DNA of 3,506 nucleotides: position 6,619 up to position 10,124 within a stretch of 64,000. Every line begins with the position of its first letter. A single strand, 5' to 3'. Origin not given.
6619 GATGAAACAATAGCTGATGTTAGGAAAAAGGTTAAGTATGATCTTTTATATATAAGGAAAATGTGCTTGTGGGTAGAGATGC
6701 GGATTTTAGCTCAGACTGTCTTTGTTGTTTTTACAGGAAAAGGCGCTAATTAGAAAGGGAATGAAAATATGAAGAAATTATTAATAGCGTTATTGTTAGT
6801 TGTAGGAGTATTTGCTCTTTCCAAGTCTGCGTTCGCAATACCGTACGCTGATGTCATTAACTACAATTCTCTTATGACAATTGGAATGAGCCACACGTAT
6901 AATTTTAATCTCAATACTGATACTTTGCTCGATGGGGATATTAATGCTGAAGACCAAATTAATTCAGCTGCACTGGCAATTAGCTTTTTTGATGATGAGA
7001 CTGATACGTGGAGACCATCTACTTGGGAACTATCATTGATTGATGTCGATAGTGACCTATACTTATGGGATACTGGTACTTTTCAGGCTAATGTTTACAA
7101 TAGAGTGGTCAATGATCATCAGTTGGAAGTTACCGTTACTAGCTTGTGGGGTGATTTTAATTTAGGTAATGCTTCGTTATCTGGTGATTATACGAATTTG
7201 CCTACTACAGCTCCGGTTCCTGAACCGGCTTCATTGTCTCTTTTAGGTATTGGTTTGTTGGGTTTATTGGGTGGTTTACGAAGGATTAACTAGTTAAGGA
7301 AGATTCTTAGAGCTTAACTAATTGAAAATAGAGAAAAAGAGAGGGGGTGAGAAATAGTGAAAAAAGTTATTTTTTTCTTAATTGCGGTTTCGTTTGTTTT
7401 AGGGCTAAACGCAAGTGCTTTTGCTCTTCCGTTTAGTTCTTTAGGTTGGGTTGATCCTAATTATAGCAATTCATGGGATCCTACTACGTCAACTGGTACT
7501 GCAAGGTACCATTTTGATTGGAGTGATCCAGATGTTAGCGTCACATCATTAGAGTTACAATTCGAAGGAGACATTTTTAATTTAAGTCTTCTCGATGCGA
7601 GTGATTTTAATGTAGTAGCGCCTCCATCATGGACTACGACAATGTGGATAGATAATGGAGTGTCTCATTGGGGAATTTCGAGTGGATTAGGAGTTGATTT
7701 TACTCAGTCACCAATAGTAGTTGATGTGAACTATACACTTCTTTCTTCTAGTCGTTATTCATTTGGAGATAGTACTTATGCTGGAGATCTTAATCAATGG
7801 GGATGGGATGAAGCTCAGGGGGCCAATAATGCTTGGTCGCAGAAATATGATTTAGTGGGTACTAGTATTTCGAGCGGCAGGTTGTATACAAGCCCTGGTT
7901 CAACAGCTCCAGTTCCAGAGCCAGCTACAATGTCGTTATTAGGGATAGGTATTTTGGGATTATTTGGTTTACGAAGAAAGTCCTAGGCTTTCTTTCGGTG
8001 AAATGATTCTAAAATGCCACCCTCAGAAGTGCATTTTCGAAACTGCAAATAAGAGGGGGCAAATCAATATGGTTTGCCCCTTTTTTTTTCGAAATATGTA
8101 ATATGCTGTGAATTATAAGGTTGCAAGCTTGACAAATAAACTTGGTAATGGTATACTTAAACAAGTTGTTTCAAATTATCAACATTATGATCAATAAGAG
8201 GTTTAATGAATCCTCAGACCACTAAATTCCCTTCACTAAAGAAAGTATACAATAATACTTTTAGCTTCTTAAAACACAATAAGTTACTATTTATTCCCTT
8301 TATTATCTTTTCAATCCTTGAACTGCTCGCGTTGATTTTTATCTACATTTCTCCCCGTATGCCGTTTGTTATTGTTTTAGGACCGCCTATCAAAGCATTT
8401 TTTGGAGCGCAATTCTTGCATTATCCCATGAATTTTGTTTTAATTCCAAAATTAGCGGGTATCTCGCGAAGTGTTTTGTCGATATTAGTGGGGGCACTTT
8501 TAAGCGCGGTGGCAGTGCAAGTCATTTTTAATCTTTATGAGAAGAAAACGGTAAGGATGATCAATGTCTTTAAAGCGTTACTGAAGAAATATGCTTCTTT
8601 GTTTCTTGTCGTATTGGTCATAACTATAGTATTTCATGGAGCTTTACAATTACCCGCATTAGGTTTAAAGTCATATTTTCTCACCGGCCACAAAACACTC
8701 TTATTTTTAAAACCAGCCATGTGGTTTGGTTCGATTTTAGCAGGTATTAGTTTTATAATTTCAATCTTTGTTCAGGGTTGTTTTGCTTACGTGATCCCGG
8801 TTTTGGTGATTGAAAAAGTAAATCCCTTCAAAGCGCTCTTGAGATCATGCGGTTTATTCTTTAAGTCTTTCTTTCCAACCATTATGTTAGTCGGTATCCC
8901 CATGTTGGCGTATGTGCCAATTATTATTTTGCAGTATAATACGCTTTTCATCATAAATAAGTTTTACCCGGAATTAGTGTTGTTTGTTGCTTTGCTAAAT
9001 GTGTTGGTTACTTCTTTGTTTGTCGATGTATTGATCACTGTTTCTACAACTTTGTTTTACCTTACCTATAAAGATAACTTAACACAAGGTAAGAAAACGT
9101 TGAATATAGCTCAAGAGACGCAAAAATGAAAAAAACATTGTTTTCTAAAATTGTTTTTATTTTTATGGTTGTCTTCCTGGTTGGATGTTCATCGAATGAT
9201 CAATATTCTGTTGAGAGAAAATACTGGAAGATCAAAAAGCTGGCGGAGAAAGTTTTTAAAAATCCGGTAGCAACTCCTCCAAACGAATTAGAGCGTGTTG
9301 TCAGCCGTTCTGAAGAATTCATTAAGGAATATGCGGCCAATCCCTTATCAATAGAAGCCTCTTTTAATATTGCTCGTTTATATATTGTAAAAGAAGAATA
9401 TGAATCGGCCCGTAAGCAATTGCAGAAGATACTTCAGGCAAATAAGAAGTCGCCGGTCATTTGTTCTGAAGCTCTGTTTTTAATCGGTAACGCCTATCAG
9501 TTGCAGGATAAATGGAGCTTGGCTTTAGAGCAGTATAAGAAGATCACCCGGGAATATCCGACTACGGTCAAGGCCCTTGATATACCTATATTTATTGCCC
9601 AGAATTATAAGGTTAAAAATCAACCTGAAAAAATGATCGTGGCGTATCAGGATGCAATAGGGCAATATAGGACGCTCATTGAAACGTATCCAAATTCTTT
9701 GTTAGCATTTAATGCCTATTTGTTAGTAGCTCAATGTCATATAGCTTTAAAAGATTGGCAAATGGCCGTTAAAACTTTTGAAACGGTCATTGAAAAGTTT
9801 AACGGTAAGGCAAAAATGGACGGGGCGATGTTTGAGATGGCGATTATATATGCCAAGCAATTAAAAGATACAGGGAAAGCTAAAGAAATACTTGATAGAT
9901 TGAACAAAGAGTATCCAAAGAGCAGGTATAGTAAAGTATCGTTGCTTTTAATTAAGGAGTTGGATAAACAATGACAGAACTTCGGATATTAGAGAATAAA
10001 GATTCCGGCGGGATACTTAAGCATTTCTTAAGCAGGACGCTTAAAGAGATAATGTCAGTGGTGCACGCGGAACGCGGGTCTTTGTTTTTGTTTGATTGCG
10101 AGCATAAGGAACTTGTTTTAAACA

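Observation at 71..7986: A minimal T2SS-like trio (secretin, GspC-like PDZ protein, GspE ATPase) is co-operonic with exosortase/EpsI and PEP-CTERM cargo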

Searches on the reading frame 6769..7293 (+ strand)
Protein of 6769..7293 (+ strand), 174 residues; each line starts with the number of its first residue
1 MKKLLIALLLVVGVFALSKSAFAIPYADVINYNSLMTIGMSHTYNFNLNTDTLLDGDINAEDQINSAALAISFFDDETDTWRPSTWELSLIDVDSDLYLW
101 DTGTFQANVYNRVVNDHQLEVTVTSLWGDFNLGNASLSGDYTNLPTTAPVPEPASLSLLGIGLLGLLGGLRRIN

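Call 5: search_protein_families(library=ncbifam, proteins=[window:6769-7293:+], max_evalue=0.01)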
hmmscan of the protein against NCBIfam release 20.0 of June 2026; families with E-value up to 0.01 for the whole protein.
window:6769-7293:+ (174 aa): 10 families
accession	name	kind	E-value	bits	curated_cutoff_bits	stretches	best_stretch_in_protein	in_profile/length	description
NF033554.9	floc_PepA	equivalog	1.1e-07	32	80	1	39-172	139-259/261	flocculation-associated PEP-CTERM protein PepA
NF038129.1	PEP_NF038129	equivalog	5.6e-05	23.1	65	1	142-172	163-192/194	NF038129 family PEP-CTERM protein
NF041927.1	Xrt_dep_XDP1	equivalog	0.00018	21.6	125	1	135-172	204-241/242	exosortase-dependent surface protein XDP1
NF038126.1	PEP_CTERM_FxDxF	subfamily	0.00023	21.4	50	1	126-171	130-162/165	FxDxF family PEP-CTERM protein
TIGR02595.1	PEP_CTERM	domain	0.00043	20.9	16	1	150-172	1-22/24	PEP-CTERM sorting domain-containing protein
NF038125.1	PEP_CTERM_THxN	subfamily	0.00049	19.7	85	1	147-171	220-244/246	THxN family PEP-CTERM protein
NF038120.1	PEP_CTERM_QFxxD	subfamily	0.00055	19.9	80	1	146-169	189-212/215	NF038120 family PEP-CTERM protein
NF041538.1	PEP_EDSA_1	subfamily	0.0028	17.4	100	1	146-172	282-306/307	EDSAP-1 family PEP-CTERM protein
NF033947.0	PEP-cistern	hypoth_equivalog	0.007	16.1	60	0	133-172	155-195/195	cistern family PEP-CTERM protein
NF038118.1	PEP_CTERM_CCXG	equivalog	0.0078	15.9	90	0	144-172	166-198/199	CCXG family PEP-CTERM protein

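Call 6: search_protein_families(library=pfam, proteins=[window:6769-7293:+], max_evalue=0.01)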
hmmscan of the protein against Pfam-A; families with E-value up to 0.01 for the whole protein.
window:6769-7293:+ (174 aa): 1 family
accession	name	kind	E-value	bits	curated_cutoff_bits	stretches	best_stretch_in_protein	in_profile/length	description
PF07589.16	PEP-CTERM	-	1.7e-05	25.1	20.7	1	149-172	1-24/24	PEP-CTERM motif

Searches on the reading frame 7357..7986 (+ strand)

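Call 5: search_protein_families(library=ncbifam, proteins=[window:7357-7986:+], max_evalue=0.01)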
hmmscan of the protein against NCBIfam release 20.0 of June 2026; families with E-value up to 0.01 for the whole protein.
window:7357-7986:+ (209 aa): 11 families
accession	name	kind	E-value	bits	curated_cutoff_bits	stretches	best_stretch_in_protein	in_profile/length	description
NF038125.1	PEP_CTERM_THxN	subfamily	1.7e-06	27.8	85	1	184-208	222-245/246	THxN family PEP-CTERM protein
TIGR02595.1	PEP_CTERM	domain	2.2e-05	25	16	1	186-208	1-22/24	PEP-CTERM sorting domain-containing protein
NF038129.1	PEP_NF038129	equivalog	2.5e-05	24.2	65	1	134-208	119-193/194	NF038129 family PEP-CTERM protein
NF041538.1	PEP_EDSA_1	subfamily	4e-05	23.4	100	1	184-208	283-306/307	EDSAP-1 family PEP-CTERM protein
NF033554.9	floc_PepA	equivalog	4.4e-05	23.4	80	1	144-208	197-259/261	flocculation-associated PEP-CTERM protein PepA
NF041927.1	Xrt_dep_XDP1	equivalog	5.4e-05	23.3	125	1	169-208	208-241/242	exosortase-dependent surface protein XDP1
NF038126.1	PEP_CTERM_FxDxF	subfamily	0.00031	21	50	1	97-207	61-165/165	FxDxF family PEP-CTERM protein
NF038120.1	PEP_CTERM_QFxxD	subfamily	0.00054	19.9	80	1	183-208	190-215/215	NF038120 family PEP-CTERM protein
NF033947.0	PEP-cistern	hypoth_equivalog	0.00091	19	60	1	172-208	159-195/195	cistern family PEP-CTERM protein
TIGR03778.1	VPDSG_CTERM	subfamily_domain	0.0011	19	22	1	191-208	7-24/24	VPDSG-CTERM sorting domain-containing protein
NF038124.1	PEP_CTERM_TLD_A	exception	0.0024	17.5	100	1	55-208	99-235/235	PEP_CTERM-anchored TLD domain-containing protein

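Call 6: search_protein_families(library=pfam, proteins=[window:7357-7986:+], max_evalue=0.01)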
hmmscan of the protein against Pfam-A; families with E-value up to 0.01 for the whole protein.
window:7357-7986:+ (209 aa): 2 families
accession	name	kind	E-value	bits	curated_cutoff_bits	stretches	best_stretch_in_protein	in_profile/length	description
PF07589.16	PEP-CTERM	-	4.1e-08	33.4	20.7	1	185-208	1-24/24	PEP-CTERM motif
PF18205.6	VPDSG-CTERM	-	0.00041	20.5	25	1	191-209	8-26/26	VPDSG-CTERM motif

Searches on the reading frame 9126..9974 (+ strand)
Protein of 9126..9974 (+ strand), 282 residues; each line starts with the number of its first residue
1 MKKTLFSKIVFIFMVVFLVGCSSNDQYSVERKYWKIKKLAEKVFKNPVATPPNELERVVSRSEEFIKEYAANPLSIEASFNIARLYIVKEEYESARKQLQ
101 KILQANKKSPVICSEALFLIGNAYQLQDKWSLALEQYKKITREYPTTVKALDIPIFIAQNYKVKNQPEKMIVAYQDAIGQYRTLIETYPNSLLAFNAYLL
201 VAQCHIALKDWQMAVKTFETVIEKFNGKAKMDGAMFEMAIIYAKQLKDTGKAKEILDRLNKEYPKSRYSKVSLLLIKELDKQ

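Call 5: search_protein_families(library=ncbifam, proteins=[window:9126-9974:+], max_evalue=0.01)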
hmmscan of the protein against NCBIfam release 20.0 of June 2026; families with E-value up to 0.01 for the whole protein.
window:9126-9974:+ (282 aa): 15 families
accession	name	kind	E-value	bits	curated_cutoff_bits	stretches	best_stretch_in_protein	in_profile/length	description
TIGR02795.1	tol_pal_ybgF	equivalog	1.6e-28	99.6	90.1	2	174-269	18-112/119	tol-pal system protein YbgF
TIGR03302.1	OM_YfiO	subfamily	1.3e-17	64.2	81.4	2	174-279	49-161/239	outer membrane protein assembly factor BamD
NF052312.1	T9SS_PorW_SprE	equivalog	9.8e-12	44.3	250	2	77-176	180-278/716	type IX secretion system periplasmic lipoprotein PorW/SprE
NF008068.0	PRK10803.1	equivalog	1e-09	38.8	383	1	173-270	158-254/263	cell division protein CpoB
TIGR02917.1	PEP_TPR_lipo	equivalog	2.9e-08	32.1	312.2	1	70-150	153-229/899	XrtA/PEP-CTERM system TPR-repeat protein PrsT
NF033758.1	gliding_GltE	equivalog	5.3e-06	25.7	225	1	75-179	255-353/411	adventurous gliding motility TPR repeat lipoprotein GltE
NF008753.0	PRK11788.1-1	equivalog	1.3e-05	24.5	395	1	67-132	205-267/389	lipopolysaccharide assembly protein LapB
NF008756.0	PRK11788.1-4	equivalog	1.3e-05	24.4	474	1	62-151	200-286/389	lipopolysaccharide assembly protein LapB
NF040959.1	MamA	equivalog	1.6e-05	24.4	200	1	69-142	98-167/204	magnetosome protein MamA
NF033920.0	C39_PA2778_fam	equivalog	4e-05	23.1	150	0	173-254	171-245/255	PA2778 family cysteine peptidase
TIGR04510.1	mod_pep_cyc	subfamily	4.4e-05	22.2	400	1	81-275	437-610/814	putative peptide modification system cyclase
TIGR02552.1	LcrH_SycD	equivalog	5.5e-05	22.9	104.8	0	170-229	64-120/136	SycD/LcrH family type III secretion system chaperone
NF008757.0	PRK11788.1-5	equivalog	6.6e-05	22.2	363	0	67-160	205-295/388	lipopolysaccharide assembly protein LapB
TIGR02521.1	type_IV_pilW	equivalog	0.00032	20.3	154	0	81-165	140-220/234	type IV pilus biogenesis/stability protein PilW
NF047507.1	TPR_BatC_Lepto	exception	0.0024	17.4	175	1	90-150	72-132/214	TPR repeat-containing protein BatC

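Call 6: search_protein_families(library=pfam, proteins=[window:9126-9974:+], max_evalue=0.01)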
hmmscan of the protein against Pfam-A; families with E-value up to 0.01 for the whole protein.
window:9126-9974:+ (282 aa): 18 families
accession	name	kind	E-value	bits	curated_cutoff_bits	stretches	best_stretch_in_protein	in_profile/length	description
PF13174.12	TPR_6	-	4.2e-23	80.8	26.3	3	234-266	2-33/33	Tetratricopeptide repeat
PF14559.12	TPR_19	-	1.8e-14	54.2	25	1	69-110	18-59/68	Tetratricopeptide repeat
PF07719.23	TPR_2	-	6.2e-14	51.3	27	1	115-146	2-33/34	Tetratricopeptide repeat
PF13428.12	TPR_14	-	5.8e-12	45.5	23.5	0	81-112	6-37/44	Tetratricopeptide repeat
PF13424.12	TPR_12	-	6.8e-10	39.4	30.1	1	79-140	5-71/77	Tetratricopeptide repeat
PF00515.34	TPR_1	-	2.9e-09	36.8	27.8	1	115-143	2-30/34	Tetratricopeptide repeat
PF13432.12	TPR_16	-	7.6e-09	36.3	32.7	1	81-145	2-62/65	Tetratricopeptide repeat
PF09976.15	TPR_21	-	9.8e-09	35.7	25.5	1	8-109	9-109/193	Tetratricopeptide repeat-like domain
PF13525.12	YfiO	-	1.2e-07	32.1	25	1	86-197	15-129/203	Outer membrane lipoprotein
PF13181.12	TPR_8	-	5.2e-07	29.8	25.7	0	77-108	2-33/34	Tetratricopeptide repeat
PF12895.13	ANAPC3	-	5.9e-06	26.9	27.2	0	174-219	39-80/82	Anaphase-promoting complex, cyclosome, subunit 3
PF25063.1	ARM_TT21_C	-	3.7e-05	24.1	35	1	78-139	97-154/209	Tetratricopeptide repeat protein 21 C-terminal ARM domain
PF13176.12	TPR_7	-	7.5e-05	23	27.9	0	197-222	1-26/36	Tetratricopeptide repeat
PF25058.1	ARM_TT21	-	0.0013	19.2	27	1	195-268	57-129/155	Tetratricopeptide repeat protein 21 ARM repeat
PF13431.12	TPR_17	-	0.0016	19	24.4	0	70-96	7-33/34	Tetratricopeptide repeat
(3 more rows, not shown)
